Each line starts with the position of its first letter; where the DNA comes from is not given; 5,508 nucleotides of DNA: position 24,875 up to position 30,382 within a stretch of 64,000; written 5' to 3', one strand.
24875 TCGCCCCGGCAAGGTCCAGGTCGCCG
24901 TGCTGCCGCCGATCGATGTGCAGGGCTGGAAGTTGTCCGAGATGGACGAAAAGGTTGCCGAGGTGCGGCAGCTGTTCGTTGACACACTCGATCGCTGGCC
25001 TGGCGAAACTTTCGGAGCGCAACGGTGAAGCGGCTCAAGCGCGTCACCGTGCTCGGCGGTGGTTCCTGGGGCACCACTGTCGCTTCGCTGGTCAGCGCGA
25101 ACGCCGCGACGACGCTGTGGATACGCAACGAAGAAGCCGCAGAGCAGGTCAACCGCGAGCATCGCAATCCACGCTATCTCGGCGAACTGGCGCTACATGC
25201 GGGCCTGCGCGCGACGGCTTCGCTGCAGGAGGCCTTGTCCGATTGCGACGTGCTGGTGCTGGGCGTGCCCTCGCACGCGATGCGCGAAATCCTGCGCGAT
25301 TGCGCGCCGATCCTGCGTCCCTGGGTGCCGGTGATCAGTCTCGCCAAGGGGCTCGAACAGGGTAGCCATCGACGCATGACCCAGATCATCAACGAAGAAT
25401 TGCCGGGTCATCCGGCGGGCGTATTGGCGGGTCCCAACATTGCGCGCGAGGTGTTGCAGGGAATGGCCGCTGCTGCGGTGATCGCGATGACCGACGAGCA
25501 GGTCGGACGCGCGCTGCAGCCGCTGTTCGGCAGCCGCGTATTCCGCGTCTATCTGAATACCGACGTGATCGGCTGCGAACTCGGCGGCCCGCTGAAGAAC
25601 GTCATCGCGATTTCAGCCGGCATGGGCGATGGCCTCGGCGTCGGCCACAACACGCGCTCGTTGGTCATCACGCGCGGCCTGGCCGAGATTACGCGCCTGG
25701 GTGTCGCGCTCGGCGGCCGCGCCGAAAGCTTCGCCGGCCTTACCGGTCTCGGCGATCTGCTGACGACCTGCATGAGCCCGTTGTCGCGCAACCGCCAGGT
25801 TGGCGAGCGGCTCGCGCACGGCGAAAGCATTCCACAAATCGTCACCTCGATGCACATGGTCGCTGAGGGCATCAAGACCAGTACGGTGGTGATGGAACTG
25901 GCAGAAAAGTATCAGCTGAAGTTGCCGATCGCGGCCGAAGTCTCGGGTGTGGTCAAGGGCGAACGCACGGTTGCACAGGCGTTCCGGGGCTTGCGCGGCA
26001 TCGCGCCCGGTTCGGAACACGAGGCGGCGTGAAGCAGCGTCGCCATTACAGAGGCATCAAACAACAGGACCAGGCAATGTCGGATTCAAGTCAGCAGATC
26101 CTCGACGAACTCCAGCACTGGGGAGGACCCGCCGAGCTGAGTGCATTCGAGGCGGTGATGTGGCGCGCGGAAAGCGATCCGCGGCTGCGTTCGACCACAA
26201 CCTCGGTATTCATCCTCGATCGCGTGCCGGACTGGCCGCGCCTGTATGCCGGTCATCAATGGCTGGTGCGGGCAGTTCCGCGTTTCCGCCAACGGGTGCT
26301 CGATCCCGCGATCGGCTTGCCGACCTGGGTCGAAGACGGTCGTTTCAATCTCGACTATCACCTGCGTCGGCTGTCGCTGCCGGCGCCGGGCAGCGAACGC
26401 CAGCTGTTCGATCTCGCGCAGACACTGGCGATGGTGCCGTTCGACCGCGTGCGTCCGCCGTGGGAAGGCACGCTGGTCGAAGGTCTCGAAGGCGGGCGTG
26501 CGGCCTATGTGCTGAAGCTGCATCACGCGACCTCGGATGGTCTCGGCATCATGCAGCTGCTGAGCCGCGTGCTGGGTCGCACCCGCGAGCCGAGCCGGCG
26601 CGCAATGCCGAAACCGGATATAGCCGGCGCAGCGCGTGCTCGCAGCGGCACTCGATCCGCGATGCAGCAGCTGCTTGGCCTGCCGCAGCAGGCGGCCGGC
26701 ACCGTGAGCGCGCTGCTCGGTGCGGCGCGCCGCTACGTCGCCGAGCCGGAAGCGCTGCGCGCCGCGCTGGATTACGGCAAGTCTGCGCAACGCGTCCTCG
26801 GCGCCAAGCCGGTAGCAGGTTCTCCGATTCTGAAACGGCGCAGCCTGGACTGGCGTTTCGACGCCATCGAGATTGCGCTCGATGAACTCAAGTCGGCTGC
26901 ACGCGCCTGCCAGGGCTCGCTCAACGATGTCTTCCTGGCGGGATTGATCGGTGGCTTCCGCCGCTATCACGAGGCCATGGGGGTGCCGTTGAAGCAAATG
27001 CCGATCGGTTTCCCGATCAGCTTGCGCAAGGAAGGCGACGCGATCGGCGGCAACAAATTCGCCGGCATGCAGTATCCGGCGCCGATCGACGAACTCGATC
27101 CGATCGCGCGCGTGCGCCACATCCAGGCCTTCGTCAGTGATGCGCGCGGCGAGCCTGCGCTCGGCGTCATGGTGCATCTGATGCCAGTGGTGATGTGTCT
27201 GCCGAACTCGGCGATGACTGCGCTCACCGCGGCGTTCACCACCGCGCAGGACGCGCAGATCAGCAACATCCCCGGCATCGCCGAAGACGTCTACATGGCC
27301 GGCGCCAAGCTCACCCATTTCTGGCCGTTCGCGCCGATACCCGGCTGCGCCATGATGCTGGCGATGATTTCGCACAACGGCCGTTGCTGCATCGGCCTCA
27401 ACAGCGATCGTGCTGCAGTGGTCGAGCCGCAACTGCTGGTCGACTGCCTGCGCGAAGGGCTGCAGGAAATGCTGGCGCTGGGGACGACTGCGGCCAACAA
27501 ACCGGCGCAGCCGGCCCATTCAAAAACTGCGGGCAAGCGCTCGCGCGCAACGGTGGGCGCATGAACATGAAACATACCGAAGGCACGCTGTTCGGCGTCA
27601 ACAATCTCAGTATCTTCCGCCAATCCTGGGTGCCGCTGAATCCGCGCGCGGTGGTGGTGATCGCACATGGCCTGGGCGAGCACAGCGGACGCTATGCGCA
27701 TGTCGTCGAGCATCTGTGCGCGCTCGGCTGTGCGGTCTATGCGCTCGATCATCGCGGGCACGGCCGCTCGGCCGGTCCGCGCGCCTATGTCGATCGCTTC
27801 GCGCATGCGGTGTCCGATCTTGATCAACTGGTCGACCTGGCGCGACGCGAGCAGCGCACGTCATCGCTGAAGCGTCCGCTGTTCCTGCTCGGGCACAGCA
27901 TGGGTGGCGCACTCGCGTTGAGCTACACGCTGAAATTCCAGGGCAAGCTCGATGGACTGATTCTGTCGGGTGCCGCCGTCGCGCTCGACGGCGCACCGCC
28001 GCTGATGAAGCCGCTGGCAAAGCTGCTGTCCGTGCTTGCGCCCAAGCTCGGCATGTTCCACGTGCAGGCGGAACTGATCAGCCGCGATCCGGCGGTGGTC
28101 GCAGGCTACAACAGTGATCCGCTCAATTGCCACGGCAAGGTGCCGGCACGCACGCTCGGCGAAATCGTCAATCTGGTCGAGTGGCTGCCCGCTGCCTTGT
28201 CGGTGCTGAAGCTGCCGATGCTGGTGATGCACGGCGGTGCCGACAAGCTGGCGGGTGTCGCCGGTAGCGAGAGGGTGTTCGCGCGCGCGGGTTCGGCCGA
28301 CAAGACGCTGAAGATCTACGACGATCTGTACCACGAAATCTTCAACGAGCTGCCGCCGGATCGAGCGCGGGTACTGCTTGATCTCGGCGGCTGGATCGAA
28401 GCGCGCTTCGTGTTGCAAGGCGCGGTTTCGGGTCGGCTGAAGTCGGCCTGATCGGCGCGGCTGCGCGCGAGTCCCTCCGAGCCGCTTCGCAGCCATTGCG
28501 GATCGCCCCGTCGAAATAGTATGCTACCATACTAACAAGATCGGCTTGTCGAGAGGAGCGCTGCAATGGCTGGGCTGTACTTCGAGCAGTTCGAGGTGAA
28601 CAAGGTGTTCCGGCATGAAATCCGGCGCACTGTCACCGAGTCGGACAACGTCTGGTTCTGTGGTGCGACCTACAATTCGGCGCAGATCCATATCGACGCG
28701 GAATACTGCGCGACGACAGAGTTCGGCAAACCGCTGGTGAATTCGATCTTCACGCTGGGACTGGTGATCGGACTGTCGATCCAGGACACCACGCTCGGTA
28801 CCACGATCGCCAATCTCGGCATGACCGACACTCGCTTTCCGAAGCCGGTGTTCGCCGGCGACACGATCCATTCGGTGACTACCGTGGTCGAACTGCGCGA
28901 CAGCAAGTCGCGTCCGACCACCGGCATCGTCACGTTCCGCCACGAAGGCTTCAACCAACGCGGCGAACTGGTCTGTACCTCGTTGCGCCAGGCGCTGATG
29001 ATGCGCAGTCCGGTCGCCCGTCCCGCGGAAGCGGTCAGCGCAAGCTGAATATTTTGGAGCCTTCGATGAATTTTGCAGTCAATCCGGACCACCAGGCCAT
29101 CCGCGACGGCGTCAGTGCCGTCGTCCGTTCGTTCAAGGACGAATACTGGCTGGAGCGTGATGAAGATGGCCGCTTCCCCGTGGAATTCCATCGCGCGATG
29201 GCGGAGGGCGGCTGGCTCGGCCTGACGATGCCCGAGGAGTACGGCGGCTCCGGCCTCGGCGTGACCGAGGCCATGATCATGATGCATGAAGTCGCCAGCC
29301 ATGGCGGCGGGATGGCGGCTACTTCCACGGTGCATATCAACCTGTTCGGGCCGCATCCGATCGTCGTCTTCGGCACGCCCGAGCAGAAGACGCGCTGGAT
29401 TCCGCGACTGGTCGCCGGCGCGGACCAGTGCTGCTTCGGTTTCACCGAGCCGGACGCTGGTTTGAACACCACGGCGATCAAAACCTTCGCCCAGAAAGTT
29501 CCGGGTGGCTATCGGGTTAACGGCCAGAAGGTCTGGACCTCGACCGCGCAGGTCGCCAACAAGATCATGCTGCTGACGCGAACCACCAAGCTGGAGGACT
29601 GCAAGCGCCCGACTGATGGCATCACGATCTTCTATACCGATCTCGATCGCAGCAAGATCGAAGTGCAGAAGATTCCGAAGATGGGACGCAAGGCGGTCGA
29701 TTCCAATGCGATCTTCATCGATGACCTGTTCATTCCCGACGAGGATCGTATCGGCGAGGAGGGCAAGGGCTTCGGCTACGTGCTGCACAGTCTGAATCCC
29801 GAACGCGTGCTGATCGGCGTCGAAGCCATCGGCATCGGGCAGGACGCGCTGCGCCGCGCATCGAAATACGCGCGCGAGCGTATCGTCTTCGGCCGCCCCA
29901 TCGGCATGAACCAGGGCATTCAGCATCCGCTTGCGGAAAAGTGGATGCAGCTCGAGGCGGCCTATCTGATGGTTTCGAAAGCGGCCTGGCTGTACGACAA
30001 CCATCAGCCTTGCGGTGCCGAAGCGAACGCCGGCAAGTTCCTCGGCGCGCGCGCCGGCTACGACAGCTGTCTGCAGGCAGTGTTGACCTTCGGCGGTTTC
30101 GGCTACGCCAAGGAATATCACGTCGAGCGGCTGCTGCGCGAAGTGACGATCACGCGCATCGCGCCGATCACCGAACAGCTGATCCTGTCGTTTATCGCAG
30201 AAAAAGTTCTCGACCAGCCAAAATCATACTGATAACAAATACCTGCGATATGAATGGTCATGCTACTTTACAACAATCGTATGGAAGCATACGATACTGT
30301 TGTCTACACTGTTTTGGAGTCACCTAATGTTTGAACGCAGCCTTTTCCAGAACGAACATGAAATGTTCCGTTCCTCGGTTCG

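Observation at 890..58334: Recurrent GTATG-N4-CATAC palindrome in front of at least ten operons: candidate operator of a single undescribed lipid/hydrocarbon regulon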

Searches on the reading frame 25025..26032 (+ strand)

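Call 11: search_protein_families(library=pfam, proteins=[window:25025-26032:+], max_evalue=0.00001)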
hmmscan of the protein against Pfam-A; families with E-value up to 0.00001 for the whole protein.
window:25025-26032:+ (335 aa): 5 families
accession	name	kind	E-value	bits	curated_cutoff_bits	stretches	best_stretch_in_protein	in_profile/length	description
PF07479.19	NAD_Gly3P_dh_C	-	4.6e-50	170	25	1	180-320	1-141/142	NAD-dependent glycerol-3-phosphate dehydrogenase C-terminus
PF01210.29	NAD_Gly3P_dh_N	-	8e-50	169.3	23.1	1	7-159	2-156/158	NAD-dependent glycerol-3-phosphate dehydrogenase N-terminus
PF20618.3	GPD_NAD_C_bact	-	8.6e-19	68.3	27.6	1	240-306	1-66/66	Bacterial GPD, NAD-dependent C-terminal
PF03807.23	F420_oxidored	-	2.2e-07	31.8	21.6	1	6-107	1-92/94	NADP oxidoreductase coenzyme F420-dependent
PF02558.23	ApbA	-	3.8e-07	30.3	22.2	1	7-113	1-106/150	Ketopantoate reductase PanE/ApbA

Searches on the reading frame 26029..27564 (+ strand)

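Call 11: search_protein_families(library=pfam, proteins=[window:26029-27564:+], max_evalue=0.00001)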
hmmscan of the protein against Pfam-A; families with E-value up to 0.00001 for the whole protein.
window:26029-27564:+ (511 aa): 2 families
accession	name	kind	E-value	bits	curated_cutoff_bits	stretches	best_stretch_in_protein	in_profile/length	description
PF03007.21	WS_DGAT_cat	-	3.2e-48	165.3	23.6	1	38-302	2-263/263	Wax ester synthase/diacylglycerol acyltransferase catalytic domain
PF06974.18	WS_DGAT_C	-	1.8e-21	77.2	20.7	1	341-481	2-144/145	WS/DGAT C-terminal domain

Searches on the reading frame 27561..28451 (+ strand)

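Call 11: search_protein_families(library=pfam, proteins=[window:27561-28451:+], max_evalue=0.00001)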
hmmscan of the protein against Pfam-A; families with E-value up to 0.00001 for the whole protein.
window:27561-28451:+ (296 aa): 5 families
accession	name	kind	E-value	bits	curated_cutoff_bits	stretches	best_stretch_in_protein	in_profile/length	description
PF12146.15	Hydrolase_4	-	1.7e-77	260.4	27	1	27-264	2-238/239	Serine aminopeptidase, S33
PF00561.26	Abhydrolase_1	-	1.7e-19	70.9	25.8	1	31-142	2-103/245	alpha/beta hydrolase fold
PF12697.13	Abhydrolase_6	-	2.1e-16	61.7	26.3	1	32-261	1-207/217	Alpha/beta hydrolase family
PF02230.22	Abhydrolase_2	-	4.5e-06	27.1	23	0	80-140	83-141/217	Phospholipase/Carboxylesterase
PF20408.4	Abhydrolase_11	-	4.8e-06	26.9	27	0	29-137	2-106/193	Alpha/beta hydrolase domain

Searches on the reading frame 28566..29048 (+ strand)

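Call 11: search_protein_families(library=pfam, proteins=[window:28566-29048:+], max_evalue=0.00001)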
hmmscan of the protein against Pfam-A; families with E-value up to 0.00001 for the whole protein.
window:28566-29048:+ (160 aa): 3 families
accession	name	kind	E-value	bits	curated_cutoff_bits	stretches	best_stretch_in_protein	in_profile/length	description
PF01575.25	MaoC_dehydratas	-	3.3e-21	75.6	27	1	11-122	6-115/123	MaoC like domain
PF19315.5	MC_hydratase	-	5.3e-15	55.8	26.5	1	3-146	21-164/353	Mesaconyl-CoA hydratase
PF13452.11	FAS1_DH_region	-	3e-08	34.3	22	1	15-138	7-131/132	FAS1-like, dehydratase domain region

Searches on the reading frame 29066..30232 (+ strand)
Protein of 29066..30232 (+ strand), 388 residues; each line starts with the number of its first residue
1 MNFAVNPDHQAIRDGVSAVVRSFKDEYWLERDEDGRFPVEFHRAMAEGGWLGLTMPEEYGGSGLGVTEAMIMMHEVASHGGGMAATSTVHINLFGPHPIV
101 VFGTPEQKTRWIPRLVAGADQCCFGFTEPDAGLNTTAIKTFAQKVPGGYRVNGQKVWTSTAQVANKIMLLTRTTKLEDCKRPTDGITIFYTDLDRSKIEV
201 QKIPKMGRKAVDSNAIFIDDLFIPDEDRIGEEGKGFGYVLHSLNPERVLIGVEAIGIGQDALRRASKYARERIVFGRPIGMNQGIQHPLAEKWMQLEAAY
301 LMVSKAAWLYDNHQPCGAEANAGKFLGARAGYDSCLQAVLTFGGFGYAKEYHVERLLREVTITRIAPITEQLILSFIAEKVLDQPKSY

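Call 11: search_protein_families(library=pfam, proteins=[window:29066-30232:+], max_evalue=0.00001)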
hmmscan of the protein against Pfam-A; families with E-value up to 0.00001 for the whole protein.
window:29066-30232:+ (388 aa): 4 families
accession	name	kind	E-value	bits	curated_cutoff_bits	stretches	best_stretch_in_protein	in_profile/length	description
PF00441.29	Acyl-CoA_dh_1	-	4.2e-35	121.5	22.4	1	233-381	1-149/150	Acyl-CoA dehydrogenase, C-terminal domain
PF02771.21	Acyl-CoA_dh_N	-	1.9e-29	102.7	22.9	1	7-118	2-112/113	Acyl-CoA dehydrogenase, N-terminal domain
PF02770.24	Acyl-CoA_dh_M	-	2e-16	60.4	33.3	1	123-220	1-96/97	Acyl-CoA dehydrogenase, middle domain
PF08028.16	Acyl-CoA_dh_2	-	1.5e-11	45.2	22.7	1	249-364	2-127/134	Acyl-CoA dehydrogenase, C-terminal domain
